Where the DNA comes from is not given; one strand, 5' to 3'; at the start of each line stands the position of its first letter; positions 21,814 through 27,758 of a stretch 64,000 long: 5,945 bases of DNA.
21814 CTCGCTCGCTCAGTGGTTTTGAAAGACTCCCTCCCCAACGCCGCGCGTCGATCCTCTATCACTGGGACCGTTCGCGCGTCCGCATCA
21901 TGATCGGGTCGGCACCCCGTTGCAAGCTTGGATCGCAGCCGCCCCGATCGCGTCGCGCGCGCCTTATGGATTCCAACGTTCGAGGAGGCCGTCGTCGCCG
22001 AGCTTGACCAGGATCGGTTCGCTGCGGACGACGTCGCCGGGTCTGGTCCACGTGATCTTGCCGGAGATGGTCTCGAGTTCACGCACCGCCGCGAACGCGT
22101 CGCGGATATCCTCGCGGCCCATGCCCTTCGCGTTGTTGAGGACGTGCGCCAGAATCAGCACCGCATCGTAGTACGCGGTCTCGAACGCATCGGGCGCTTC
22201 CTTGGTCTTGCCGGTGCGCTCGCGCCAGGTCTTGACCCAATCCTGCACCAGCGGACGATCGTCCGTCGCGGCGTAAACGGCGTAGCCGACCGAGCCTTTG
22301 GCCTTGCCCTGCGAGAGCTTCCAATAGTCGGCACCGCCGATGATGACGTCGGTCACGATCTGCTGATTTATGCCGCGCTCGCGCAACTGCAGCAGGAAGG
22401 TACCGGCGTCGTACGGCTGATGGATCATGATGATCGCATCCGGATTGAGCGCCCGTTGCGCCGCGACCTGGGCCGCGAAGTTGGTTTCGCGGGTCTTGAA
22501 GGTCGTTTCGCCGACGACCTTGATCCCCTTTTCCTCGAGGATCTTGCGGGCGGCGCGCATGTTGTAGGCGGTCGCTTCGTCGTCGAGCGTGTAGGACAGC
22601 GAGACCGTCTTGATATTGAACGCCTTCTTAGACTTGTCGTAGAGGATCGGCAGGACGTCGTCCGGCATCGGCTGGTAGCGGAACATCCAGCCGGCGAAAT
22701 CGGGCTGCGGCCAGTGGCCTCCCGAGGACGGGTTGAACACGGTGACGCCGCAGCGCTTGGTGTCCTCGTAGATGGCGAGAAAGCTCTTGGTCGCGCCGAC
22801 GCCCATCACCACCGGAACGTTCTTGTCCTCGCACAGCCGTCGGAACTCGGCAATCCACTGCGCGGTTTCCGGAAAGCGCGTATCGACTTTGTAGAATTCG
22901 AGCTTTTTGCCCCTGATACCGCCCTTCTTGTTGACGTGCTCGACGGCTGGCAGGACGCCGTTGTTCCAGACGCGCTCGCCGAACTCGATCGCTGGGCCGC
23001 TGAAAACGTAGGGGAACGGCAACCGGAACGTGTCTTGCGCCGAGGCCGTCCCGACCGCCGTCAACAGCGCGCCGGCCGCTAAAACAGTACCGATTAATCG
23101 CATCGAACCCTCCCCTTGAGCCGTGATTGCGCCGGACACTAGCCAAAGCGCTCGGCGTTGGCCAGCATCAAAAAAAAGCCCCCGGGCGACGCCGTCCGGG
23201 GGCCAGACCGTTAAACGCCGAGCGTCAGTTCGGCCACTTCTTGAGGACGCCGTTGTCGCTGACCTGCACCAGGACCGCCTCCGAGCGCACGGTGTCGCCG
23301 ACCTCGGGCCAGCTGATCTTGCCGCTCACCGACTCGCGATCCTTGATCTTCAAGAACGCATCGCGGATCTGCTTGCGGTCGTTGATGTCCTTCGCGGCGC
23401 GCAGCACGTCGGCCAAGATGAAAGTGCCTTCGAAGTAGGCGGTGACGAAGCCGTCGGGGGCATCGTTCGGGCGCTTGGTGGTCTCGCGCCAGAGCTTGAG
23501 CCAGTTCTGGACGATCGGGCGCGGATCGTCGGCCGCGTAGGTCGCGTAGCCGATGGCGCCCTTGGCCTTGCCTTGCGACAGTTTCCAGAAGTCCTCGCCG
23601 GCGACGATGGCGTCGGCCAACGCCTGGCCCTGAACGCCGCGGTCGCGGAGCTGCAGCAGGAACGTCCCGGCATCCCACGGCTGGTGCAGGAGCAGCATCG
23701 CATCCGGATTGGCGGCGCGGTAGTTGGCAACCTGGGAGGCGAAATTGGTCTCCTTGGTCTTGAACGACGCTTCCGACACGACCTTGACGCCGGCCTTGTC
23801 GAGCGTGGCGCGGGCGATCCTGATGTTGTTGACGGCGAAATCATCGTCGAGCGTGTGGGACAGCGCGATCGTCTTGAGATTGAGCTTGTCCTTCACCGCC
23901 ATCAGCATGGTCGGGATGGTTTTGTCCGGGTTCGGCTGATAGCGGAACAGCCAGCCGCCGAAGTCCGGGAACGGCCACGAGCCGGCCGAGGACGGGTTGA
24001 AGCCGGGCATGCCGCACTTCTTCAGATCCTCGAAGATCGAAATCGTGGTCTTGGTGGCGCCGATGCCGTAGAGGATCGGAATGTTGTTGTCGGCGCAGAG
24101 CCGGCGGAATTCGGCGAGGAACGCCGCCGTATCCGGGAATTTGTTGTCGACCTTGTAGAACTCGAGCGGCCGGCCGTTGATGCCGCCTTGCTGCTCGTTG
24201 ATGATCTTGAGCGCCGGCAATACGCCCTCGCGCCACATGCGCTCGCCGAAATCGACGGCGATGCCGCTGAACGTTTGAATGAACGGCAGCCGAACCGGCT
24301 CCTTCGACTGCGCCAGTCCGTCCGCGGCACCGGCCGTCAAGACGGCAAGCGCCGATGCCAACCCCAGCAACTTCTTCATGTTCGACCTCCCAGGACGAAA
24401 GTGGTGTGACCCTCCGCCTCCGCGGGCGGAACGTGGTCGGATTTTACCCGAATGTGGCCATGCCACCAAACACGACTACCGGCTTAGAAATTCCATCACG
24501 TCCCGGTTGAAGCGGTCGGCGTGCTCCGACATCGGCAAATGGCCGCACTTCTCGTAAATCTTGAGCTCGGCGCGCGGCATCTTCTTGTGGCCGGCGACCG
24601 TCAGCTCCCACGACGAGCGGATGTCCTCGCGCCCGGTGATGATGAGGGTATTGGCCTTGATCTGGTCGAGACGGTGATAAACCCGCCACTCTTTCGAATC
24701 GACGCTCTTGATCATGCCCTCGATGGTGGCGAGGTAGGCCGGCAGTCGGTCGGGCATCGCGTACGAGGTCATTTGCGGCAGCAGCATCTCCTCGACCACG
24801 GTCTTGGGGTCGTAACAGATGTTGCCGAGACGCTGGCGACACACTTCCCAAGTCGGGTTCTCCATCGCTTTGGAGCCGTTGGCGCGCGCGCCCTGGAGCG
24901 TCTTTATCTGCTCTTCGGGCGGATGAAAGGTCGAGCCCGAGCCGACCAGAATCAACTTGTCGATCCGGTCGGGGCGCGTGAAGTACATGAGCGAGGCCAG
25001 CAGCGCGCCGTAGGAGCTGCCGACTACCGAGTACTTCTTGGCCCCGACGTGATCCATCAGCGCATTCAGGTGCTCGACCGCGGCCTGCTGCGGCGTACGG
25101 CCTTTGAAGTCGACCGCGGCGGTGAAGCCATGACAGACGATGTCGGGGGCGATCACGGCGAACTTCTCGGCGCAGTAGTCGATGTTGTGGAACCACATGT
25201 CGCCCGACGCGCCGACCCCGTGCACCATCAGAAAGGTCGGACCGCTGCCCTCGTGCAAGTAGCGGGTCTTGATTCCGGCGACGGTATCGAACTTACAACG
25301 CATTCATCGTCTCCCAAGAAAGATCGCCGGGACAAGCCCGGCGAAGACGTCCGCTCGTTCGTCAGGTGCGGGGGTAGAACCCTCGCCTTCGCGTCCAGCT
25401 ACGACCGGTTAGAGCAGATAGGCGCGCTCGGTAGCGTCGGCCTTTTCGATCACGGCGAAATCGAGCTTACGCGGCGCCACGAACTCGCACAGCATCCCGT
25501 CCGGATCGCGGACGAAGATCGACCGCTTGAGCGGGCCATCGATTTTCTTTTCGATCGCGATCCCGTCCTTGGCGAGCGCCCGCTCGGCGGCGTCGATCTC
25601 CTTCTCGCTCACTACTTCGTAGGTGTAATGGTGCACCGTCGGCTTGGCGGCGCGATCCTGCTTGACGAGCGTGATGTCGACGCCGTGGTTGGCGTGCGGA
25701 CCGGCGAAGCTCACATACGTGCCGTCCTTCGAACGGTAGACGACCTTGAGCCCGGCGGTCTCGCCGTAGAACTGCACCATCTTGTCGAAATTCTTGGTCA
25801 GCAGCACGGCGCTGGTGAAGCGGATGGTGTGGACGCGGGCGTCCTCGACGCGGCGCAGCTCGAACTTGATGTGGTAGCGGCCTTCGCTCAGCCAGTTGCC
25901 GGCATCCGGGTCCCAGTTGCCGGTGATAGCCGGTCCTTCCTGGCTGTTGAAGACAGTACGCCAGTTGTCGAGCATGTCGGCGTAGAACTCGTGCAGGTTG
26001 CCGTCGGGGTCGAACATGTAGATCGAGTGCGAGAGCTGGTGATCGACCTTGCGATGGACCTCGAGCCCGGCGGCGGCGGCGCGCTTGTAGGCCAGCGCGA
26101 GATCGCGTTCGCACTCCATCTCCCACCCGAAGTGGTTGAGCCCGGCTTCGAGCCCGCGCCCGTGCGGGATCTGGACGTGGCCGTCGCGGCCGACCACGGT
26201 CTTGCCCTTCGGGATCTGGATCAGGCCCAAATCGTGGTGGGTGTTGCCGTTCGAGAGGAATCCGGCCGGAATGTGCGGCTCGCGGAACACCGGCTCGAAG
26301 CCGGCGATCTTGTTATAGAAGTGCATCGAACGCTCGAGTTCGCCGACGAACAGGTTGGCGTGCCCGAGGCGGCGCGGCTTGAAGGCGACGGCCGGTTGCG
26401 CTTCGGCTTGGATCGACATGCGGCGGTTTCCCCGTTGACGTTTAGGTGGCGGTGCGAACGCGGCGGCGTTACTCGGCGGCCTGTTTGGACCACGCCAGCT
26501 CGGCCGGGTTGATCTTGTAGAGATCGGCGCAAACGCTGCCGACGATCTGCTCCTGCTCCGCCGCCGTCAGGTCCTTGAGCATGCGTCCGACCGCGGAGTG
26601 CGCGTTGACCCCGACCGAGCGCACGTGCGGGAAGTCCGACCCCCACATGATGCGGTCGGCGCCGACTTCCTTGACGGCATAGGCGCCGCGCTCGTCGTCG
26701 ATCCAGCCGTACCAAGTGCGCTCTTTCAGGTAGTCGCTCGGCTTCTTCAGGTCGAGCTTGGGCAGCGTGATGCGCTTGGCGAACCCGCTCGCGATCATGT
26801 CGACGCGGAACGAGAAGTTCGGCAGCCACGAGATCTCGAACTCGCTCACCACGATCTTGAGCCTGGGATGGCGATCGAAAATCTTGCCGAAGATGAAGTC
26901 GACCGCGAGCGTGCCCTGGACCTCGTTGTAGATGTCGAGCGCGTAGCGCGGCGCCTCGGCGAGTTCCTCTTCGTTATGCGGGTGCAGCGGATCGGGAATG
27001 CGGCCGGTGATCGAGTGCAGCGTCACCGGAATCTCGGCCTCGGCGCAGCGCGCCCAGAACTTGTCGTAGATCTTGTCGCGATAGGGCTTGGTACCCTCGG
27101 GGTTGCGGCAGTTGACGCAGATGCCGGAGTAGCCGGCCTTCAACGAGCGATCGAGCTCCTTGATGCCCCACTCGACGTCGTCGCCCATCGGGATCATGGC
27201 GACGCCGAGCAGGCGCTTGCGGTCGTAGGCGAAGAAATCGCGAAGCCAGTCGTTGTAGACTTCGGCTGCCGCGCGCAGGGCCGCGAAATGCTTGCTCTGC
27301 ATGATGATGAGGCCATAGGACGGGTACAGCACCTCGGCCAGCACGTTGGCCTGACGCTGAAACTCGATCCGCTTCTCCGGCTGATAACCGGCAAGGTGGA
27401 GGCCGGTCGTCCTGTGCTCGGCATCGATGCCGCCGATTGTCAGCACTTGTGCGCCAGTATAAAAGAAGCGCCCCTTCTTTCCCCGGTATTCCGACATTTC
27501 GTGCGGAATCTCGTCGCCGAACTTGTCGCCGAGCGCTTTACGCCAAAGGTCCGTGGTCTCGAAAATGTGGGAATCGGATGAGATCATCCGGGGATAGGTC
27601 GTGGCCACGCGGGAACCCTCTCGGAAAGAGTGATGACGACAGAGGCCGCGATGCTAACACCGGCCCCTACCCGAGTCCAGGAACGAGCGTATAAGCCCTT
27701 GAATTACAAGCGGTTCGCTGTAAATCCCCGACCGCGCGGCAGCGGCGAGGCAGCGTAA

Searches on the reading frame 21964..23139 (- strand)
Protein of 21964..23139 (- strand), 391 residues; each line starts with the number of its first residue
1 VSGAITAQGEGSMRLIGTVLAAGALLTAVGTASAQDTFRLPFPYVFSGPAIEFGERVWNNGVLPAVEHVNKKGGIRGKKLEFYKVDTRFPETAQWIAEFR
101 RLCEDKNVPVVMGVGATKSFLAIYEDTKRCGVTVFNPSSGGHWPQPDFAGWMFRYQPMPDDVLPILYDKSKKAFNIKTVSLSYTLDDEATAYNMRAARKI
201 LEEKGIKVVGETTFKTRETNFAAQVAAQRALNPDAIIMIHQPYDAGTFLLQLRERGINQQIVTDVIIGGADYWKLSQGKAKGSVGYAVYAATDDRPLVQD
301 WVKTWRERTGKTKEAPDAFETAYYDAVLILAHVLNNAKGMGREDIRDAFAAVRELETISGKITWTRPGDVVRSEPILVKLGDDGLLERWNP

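Call 10: search_protein_families(library=pfam, proteins=[window:21964-23139:-], max_evalue=0.0001)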
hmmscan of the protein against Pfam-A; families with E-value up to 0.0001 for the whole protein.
window:21964-23139:- (391 aa): 3 families
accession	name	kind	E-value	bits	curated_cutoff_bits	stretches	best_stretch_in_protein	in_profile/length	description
PF13458.12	Peripla_BP_6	-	3.1e-41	142.6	31.7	1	40-368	4-326/343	Periplasmic binding protein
PF13433.12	Peripla_BP_5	-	7.4e-17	61.9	27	1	195-384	151-340/363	Periplasmic binding protein domain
PF01094.35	ANF_receptor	-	1.9e-08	34.2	25.4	1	172-339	115-295/353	Receptor family ligand binding region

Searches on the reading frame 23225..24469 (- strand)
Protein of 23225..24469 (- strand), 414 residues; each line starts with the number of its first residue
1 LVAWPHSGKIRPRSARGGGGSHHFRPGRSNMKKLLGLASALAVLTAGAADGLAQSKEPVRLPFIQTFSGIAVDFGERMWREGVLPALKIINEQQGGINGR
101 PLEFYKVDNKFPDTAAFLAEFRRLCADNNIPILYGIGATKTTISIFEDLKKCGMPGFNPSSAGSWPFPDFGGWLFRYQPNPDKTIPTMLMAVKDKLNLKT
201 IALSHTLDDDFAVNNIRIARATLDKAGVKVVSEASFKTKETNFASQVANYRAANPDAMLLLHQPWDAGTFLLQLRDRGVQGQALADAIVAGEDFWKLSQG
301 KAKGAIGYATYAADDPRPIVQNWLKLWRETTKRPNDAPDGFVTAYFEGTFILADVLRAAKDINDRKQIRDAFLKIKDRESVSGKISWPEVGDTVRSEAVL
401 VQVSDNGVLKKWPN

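Call 10: search_protein_families(library=pfam, proteins=[window:23225-24469:-], max_evalue=0.0001)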
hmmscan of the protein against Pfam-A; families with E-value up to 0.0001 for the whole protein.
window:23225-24469:- (414 aa): 2 families
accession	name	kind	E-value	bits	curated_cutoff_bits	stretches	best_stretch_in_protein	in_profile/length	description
PF13458.12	Peripla_BP_6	-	1.2e-37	130.8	31.7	1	58-407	1-342/343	Periplasmic binding protein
PF13433.12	Peripla_BP_5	-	1.8e-08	34.3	27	1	210-375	144-309/363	Periplasmic binding protein domain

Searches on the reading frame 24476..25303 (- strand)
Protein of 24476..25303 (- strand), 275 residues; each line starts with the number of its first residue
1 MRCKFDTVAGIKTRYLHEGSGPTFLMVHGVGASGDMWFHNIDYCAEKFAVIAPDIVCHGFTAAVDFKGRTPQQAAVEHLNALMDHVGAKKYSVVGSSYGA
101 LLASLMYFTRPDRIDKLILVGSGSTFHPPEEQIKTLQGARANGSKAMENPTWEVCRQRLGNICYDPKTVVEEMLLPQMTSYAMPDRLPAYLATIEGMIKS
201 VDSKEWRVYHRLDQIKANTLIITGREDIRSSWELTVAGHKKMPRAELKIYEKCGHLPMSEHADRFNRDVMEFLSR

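Call 10: search_protein_families(library=pfam, proteins=[window:24476-25303:-], max_evalue=0.0001)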
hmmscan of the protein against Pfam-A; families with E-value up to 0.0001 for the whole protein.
window:24476-25303:- (275 aa): 3 families
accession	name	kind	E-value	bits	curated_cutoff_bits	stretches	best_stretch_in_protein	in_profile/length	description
PF00561.26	Abhydrolase_1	-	1e-21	78.2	25.8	1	22-261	1-244/245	alpha/beta hydrolase fold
PF12697.13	Abhydrolase_6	-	5.2e-17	63.7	26.3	1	25-266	2-215/217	Alpha/beta hydrolase family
PF12146.15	Hydrolase_4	-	1.7e-07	31.2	27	1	25-260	8-237/239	Serine aminopeptidase, S33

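Call 52: search_protein_families(library=ncbifam, proteins=[window:24476-25303:-], max_evalue=0.00001)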
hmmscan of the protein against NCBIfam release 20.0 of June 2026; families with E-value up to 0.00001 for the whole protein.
window:24476-25303:- (275 aa): 23 families
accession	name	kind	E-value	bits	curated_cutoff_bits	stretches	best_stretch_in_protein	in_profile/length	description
TIGR03343.1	biphenyl_bphD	equivalog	1.4e-26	93.3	462.15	1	11-274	20-281/282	2-hydroxy-6-oxo-6-phenylhexa-2,4-dienoate hydrolase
NF045632.1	hydroxlase_HsaD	equivalog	1.7e-26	92.8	400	1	19-274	32-289/290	4,5:9,10-diseco-3-hydroxy-5,9,17-trioxoandrosta-1(10),2-diene-4-oate hydrolase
TIGR02427.1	protocat_pcaD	equivalog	2.1e-22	79.7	255.85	1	20-273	12-250/251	3-oxoadipate enol-lactonase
NF051488.1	bifunc_PcaDC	exception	3.8e-22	78.9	390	1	20-274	11-251/375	bifunctional 3-oxoadipate enol-lactonase/4-carboxymuconolactone decarboxylase PcaDC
NF011457.0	PRK14875.1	equivalog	4e-21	75.4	307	1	7-273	116-369/372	acetoin dehydrogenase dihydrolipoyllysine-residue acetyltransferase subunit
NF052614.1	AB_fold_OlsI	equivalog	1.8e-18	67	385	1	16-274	12-256/272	ornithine lipid biosynthesis O-acyltransferase OlsI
TIGR03695.1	menH_SHCHC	equivalog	8.8e-18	64.6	208.55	1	21-134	2-116/252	2-succinyl-6-hydroxy-2,4-cyclohexadiene-1-carboxylate synthase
TIGR03056.1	bchO_mg_che_rel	equivalog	6.2e-17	61.5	172.55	1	5-109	10-115/278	alpha/beta fold hydrolase BchO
NF051487.1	bifunc_PcaCD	exception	2.7e-16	59.7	430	1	21-274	172-412/413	bifunctional 4-carboxymuconolactone decarboxylase/3-oxoadipate enol-lactonase PcaCD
TIGR03611.1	RutD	equivalog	3.4e-16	59.4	238.5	1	20-128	12-119/258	pyrimidine utilization protein D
TIGR01250.1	pro_imino_pep_2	subfamily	8.2e-15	55.1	167.65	1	204-273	219-287/288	proline iminopeptidase-family hydrolase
NF050089.1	i_nPHAscl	equivalog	1.1e-14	54.2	300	1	17-125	13-120/288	intracellular short-chain-length polyhydroxyalkanoate depolymerase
TIGR01738.1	bioH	equivalog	1.4e-13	51.1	206.95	1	22-272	5-244/245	pimeloyl-ACP methyl ester esterase BioH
NF045948.1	ProImpepThrmp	equivalog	6.7e-12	45.4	500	1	204-274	219-288/291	proline iminopeptidase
NF045945.1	ProImpepLactob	equivalog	1.9e-11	44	400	0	204-274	222-291/293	proline iminopeptidase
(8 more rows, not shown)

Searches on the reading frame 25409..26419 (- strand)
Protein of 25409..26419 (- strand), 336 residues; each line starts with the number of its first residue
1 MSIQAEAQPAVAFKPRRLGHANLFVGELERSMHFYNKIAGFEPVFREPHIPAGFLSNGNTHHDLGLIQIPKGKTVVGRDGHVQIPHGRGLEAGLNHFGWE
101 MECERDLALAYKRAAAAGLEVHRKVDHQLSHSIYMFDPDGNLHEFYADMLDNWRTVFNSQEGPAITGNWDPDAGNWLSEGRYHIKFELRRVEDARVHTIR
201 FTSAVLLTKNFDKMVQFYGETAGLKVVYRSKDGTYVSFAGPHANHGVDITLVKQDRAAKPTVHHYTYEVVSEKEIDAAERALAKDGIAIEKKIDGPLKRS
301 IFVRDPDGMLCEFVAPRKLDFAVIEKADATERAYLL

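Call 10: search_protein_families(library=pfam, proteins=[window:25409-26419:-], max_evalue=0.0001)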
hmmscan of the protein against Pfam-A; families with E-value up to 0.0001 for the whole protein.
window:25409-26419:- (336 aa): 3 families
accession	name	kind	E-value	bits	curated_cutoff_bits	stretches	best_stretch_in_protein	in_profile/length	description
PF00903.31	Glyoxalase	-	1.4e-27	96.9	20.6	2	17-145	1-121/121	Glyoxalase/Bleomycin resistance protein/Dioxygenase superfamily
PF13669.12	Glyoxalase_4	-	4.1e-06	27.5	27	0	207-291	6-96/109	Glyoxalase/Bleomycin resistance protein/Dioxygenase superfamily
PF18029.7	Glyoxalase_6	-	1.9e-05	25.7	23.6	0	205-309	3-101/106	Glyoxalase-like domain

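Call 52: search_protein_families(library=ncbifam, proteins=[window:25409-26419:-], max_evalue=0.00001)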
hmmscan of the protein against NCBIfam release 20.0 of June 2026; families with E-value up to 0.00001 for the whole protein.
window:25409-26419:- (336 aa): 14 families
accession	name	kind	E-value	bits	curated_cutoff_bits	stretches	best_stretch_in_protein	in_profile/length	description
TIGR02295.1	HpaD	equivalog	1.1e-16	60.9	321.4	1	198-314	2-116/298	3,4-dihydroxyphenylacetate 2,3-dioxygenase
TIGR03211.1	catechol_2_3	equivalog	7.5e-15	55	320.2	1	200-298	4-97/303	catechol 2,3-dioxygenase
NF041414.1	ArsI_CadI_VOC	equivalog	1.3e-11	44.3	116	0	208-310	8-109/147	ArsI/CadI family heavy metal resistance metalloenzyme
NF000496.2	Fos_GSH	equivalog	1.5e-10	41.3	180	0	208-312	12-113/136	fosfomycin resistance glutathione transferase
NF003152.0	PRK04101.1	equivalog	3.4e-10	40.4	171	0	209-313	13-116/139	metallothiol transferase FosB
NF000222.1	FosX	equivalog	3.5e-09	37.1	170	0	206-313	6-115/127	FosX/FosE/FosI family fosfomycin resistance hydrolase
TIGR00068.2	glyox_I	equivalog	9.9e-09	35.2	120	0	265-316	88-140/143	lactoylglutathione lyase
NF000221.4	FosA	exception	1e-08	35.2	250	0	208-312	12-113/137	FosA family fosfomycin resistance glutathione transferase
NF000124.1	fos-Vibrio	exception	1.9e-08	34.5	250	0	209-312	13-108/132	FosG/FosC2-related fosfomycin resistance glutathione transferase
NF000098.1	Fos_BSH_Bcer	exception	8.3e-07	29.3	295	0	208-315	12-118/138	FosB family fosfomycin resistance bacillithiol transferase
NF038306.1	fosM_gen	equivalog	2.2e-06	28.1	255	0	110-153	78-123/137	FosM family fosfomycin resistance protein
NF051469.1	fosA13_fam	exception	2.3e-06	27.6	290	0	206-311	10-111/136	FosA13 family fosfomycin resistance glutathione transferase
NF000074.1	299782349_fosC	exception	6e-06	26.4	250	0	209-312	13-108/132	FosC2 family fosfomycin resistance glutathione transferase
NF033405.1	FosLL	exception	7.2e-06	26.3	270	0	208-312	13-109/135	fosfomycin resistance glutathione transferase FosLL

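Call 53: search_solved_structures(query=window:25409-26419:-, max_evalue=0.00001)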
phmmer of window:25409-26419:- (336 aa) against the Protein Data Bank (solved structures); distinct sequences matched with E-value up to 0.00001: 0.

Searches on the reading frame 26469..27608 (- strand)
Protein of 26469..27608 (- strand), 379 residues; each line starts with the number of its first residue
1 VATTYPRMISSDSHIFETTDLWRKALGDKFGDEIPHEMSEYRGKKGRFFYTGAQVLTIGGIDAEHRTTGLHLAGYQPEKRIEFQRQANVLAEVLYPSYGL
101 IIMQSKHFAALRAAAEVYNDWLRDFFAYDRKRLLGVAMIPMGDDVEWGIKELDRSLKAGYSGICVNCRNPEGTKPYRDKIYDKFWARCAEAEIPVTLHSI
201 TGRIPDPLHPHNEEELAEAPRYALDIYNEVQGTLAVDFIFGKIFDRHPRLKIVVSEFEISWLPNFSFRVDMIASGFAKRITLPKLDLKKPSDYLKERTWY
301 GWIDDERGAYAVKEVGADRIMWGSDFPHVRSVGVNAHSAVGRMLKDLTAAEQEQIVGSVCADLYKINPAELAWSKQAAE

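Call 10: search_protein_families(library=pfam, proteins=[window:26469-27608:-], max_evalue=0.0001)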
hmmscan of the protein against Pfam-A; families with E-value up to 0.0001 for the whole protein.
window:26469-27608:- (379 aa): 1 family
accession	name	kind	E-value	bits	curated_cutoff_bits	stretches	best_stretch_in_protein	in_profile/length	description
PF04909.20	Amidohydro_2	-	1.1e-23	84.8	26.4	1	106-358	53-281/289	Amidohydrolase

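Call 52: search_protein_families(library=ncbifam, proteins=[window:26469-27608:-], max_evalue=0.00001)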
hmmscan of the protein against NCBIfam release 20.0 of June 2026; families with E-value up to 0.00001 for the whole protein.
window:26469-27608:- (379 aa): 0 families
